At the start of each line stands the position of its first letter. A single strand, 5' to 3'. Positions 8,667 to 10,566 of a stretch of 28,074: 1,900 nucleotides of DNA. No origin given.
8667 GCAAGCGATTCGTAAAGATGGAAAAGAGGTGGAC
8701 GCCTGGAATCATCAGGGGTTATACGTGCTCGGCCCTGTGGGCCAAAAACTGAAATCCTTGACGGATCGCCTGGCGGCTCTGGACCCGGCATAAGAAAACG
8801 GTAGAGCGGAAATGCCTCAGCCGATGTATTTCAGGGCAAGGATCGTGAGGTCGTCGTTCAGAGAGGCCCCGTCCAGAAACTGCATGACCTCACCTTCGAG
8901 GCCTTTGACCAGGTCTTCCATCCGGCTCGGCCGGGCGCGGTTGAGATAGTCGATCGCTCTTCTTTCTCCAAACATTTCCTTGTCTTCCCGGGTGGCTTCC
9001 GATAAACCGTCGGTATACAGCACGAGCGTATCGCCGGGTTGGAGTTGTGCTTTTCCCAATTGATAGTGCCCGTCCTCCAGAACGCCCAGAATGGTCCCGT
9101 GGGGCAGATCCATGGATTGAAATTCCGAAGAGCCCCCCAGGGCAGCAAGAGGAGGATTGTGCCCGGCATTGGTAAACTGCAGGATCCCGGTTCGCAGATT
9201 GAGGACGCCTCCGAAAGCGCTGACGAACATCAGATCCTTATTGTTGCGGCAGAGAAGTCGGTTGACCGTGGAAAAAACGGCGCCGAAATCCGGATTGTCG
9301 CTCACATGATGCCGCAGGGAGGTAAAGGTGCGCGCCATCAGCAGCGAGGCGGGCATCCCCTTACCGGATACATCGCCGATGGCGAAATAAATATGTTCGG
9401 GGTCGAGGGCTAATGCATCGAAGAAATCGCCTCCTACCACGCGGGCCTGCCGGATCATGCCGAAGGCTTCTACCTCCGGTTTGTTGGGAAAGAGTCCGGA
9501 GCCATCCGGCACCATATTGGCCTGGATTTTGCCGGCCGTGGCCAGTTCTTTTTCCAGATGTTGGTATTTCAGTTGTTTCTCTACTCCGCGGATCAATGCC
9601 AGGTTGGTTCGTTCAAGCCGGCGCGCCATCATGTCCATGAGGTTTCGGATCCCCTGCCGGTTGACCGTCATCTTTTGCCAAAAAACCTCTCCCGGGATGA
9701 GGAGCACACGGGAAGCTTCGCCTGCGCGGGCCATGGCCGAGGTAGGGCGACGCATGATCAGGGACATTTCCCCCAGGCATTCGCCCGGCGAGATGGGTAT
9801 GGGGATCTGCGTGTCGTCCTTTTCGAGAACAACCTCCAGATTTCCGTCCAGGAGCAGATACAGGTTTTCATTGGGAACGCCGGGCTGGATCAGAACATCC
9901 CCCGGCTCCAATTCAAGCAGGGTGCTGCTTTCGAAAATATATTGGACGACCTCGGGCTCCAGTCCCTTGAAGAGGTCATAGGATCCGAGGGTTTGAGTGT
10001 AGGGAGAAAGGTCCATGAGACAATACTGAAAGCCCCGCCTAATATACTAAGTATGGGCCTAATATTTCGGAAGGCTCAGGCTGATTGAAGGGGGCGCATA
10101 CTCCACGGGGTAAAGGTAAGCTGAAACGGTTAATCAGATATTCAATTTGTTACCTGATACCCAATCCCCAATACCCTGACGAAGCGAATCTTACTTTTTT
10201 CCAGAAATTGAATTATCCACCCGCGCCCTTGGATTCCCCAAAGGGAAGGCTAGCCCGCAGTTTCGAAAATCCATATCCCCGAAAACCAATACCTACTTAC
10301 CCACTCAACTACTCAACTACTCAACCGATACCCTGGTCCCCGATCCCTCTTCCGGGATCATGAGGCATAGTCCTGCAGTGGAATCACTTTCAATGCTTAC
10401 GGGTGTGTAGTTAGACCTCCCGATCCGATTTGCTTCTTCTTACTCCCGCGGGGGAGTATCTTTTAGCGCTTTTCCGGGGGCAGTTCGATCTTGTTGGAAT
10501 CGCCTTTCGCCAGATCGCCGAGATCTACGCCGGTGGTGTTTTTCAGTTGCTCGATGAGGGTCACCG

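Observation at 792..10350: Undescribed modular interspersed repeat family flanking the signalling genes (three copies in 10 kb)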

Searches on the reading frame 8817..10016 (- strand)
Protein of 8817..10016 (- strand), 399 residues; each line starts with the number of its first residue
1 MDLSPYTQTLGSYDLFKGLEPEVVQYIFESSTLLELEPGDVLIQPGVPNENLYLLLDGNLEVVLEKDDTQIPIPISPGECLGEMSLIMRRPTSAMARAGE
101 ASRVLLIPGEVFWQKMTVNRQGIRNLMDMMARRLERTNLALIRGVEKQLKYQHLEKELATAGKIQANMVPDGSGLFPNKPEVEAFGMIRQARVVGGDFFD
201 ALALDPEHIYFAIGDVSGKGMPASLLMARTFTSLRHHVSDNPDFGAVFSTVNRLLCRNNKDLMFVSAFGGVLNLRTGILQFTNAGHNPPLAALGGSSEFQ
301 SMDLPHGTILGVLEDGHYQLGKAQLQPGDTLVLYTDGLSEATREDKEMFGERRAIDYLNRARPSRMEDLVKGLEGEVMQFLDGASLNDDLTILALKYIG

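Call 9: search_protein_families(library=pfam, proteins=[window:8817-10016:-])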
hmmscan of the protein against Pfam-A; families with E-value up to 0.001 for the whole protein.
window:8817-10016:- (399 aa): 2 families
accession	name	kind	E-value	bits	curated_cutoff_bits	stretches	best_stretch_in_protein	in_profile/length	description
PF07228.17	SpoIIE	-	5.8e-45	154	25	1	206-396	2-190/192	Stage II sporulation protein E (SpoIIE)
PF00027.35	cNMP_binding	-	2.2e-14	53.6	27.5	1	35-116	3-86/89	Cyclic nucleotide-binding domain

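Call 12: find_encoding_contigs(protein=window:8817-10016:-, flank=10000, max_places=6)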
Protein window:8817-10016:- (399 aa): no gene with exactly this product is on record in the collection.

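Call 16: find_homologous_proteins(query=window:8817-10016:-)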
Query window:8817-10016:- (399 aa): 4564 proteins with E <= 0.001 among 8000 candidates; the best 120 are listed.
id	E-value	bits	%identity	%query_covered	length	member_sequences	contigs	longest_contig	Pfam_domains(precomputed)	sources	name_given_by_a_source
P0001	1.7e-263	891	100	100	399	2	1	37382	PF00027.36,PF07228.18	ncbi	-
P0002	7.1e-236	801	87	100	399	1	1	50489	PF00027.36,PF07228.18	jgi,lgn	-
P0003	1.1e-165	569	66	100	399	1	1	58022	PF00027.36,PF07228.18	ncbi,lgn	-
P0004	1.4e-150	520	59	100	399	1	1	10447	PF00027.36,PF07228.18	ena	-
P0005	1.0e-149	517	60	100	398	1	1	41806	PF00027.36,PF07228.18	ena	-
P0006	3.1e-137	476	62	86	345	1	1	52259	PF00027.36,PF07228.18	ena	-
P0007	5.7e-137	475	55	100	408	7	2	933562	PF00027.36,PF07228.18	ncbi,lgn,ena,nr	ncbi:MAG: SpoIIE family protein phosphatase [Phaeodactylibacter sp.]|nr:SpoIIE family protein phosph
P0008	3.5e-135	469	56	100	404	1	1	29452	PF00027.36,PF07228.18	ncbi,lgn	ncbi:MAG: SpoIIE family protein phosphatase [Bacteroidota bacterium]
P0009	2.4e-134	466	53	99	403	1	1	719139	PF00027.36,PF07228.18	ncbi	-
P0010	7.5e-134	465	53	100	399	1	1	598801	PF00027.36,PF07228.18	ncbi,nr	ncbi:MAG: SpoIIE family protein phosphatase [Saprospirales bacterium]|nr:SpoIIE family protein phosp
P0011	2.8e-133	463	54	100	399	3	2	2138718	PF00027.36,PF07228.18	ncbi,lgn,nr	ncbi:MAG: SpoIIE family protein phosphatase [Lewinellaceae bacterium]|nr:SpoIIE family protein phosp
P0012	3.1e-133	463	54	99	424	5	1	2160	PF00027.36,PF07228.18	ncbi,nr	ncbi:MAG: SpoIIE family protein phosphatase, partial [Bacteroidetes bacterium]|nr:SpoIIE family prot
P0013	3.6e-133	462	55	100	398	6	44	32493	PF00027.36,PF07228.18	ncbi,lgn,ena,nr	ncbi:MAG: SpoIIE family protein phosphatase [Saprospiraceae bacterium]|nr:SpoIIE family protein phos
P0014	4.8e-133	462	53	99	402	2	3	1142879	PF00027.36,PF07228.18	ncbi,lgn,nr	ncbi:MAG: SpoIIE family protein phosphatase [Lewinellaceae bacterium]|nr:SpoIIE family protein phosp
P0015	8.2e-133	461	53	100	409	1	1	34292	PF00027.36,PF07228.18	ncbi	-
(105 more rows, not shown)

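Call 17: find_encoding_contigs(protein=P0001, flank=10000, max_places=4)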
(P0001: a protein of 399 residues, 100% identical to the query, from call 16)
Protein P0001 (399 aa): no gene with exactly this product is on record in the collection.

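Call 18: find_encoding_contigs(protein=P0002, flank=10000, max_places=4)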
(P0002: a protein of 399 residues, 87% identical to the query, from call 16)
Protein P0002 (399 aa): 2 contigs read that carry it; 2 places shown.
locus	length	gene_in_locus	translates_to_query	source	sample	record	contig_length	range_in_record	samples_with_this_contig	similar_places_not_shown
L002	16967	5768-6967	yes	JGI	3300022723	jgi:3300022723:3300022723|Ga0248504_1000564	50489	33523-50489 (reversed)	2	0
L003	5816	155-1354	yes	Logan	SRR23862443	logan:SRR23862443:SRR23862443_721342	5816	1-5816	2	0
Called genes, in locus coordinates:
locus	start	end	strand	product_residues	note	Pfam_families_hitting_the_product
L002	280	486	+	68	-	-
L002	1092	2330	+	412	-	PF00909:Ammonium_transp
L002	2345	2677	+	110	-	PF00543:P-II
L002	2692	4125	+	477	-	PF03951:Gln-synt_N, PF00120:Gln-synt_C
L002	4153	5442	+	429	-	PF01145:Band_7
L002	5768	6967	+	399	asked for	PF00027:cNMP_binding, PF07228:SpoIIE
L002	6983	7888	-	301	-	PF00459:Inositol_P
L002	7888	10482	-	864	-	PF01636:APH (weak), PF19974:TCAD9, PF25969:NUDT9_N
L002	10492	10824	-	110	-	PF01740:STAS, PF13466:STAS_2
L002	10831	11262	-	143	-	PF13581:HATPase_c_2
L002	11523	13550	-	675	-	PF00072:Response_reg, PF00512:HisKA, PF02518:HATPase_c, PF00072:Response_reg, PF12833:HTH_18, PF00165:HTH_AraC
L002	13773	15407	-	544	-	PF00512:HisKA (weak), PF02518:HATPase_c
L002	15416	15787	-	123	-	PF00072:Response_reg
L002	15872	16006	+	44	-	-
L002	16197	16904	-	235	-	PF01966:HD (weak)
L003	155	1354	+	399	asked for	PF00027:cNMP_binding, PF07228:SpoIIE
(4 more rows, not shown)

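Call 19: find_encoding_contigs(protein=P0003, flank=10000, max_places=4)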
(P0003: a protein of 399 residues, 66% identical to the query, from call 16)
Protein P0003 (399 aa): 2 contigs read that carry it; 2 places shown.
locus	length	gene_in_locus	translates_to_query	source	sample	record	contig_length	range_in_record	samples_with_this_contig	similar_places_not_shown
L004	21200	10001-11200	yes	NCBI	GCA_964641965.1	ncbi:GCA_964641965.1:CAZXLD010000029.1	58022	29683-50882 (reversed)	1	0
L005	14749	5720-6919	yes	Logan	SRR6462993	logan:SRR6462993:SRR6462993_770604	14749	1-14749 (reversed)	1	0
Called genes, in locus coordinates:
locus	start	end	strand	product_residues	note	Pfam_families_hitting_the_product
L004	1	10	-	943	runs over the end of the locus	PF07733:DNA_pol3_alpha, PF17657:DNA_pol3_finger, PF14579:HHH_6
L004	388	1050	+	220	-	PF01797:Y1_Tnp (faint)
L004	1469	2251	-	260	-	PF08281:Sigma70_r4_2 (weak), PF00196:GerE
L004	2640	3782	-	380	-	PF00817:IMS, PF11798:IMS_HHH (faint), PF21999:IMS_HHH_1 (weak), PF11799:IMS_C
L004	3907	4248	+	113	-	PF19964:EAD11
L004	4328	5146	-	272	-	PF00248:Aldo_ket_red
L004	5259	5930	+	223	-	PF07885:Ion_trans_2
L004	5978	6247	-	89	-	PF02656:DUF202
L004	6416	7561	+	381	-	PF00144:Beta-lactamase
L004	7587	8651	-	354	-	PF01636:APH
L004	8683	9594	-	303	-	PF00483:NTP_transferase (weak)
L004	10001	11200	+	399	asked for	PF00027:cNMP_binding, PF07228:SpoIIE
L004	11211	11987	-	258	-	PF13489:Methyltransf_23, PF13847:Methyltransf_31 (weak), PF08241:Methyltransf_11 (weak), PF08242:Methyltransf_12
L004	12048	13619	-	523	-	PF17425:Arylsulfotran_N, PF05935:Arylsulfotrans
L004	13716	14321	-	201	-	PF22381:Staph_reg_Sar_Rot, PF01047:MarR, PF01978:TrmB (weak), PF12802:MarR_2, PF13463:HTH_27 (weak)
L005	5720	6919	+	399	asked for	PF00027:cNMP_binding, PF07228:SpoIIE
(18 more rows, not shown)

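Call 54: list_cluster_members(proteins=[P0001, P0002])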
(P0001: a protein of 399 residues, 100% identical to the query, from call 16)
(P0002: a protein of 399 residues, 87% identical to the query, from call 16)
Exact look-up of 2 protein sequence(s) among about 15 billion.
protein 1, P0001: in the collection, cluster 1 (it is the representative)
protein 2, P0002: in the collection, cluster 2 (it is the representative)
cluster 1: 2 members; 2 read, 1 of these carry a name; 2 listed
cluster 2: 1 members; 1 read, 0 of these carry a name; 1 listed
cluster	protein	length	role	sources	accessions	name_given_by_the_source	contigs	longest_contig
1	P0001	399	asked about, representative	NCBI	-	-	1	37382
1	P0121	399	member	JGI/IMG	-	serine phosphatase RsbU (regulator of sigma subunit)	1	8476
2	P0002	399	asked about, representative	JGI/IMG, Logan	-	-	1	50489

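Call 56: find_encoding_contigs(protein=P0121, flank=10000, max_places=6)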
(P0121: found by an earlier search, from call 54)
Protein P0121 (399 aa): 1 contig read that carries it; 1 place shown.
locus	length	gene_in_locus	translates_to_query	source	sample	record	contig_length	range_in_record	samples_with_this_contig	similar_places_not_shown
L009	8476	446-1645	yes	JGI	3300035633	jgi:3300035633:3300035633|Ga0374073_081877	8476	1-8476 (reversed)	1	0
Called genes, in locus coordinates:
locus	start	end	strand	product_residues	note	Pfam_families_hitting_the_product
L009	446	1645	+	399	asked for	PF00027:cNMP_binding, PF07228:SpoIIE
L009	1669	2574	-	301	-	PF00459:Inositol_P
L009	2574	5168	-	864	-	PF01636:APH (weak), PF19974:TCAD9, PF25969:NUDT9_N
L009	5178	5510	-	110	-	PF01740:STAS, PF13466:STAS_2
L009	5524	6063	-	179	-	PF13581:HATPase_c_2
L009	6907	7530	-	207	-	PF00775:Dioxygenase_C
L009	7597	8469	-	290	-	PF00072:Response_reg, PF12833:HTH_18, PF00165:HTH_AraC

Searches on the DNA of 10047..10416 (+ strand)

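Call 46: search_dna_similar(query=window:10047-10416:+, collection=phages, mode=distant, max_evalue=0.01, max_rows=10)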
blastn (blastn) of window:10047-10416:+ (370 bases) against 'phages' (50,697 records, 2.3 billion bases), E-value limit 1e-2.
No match.
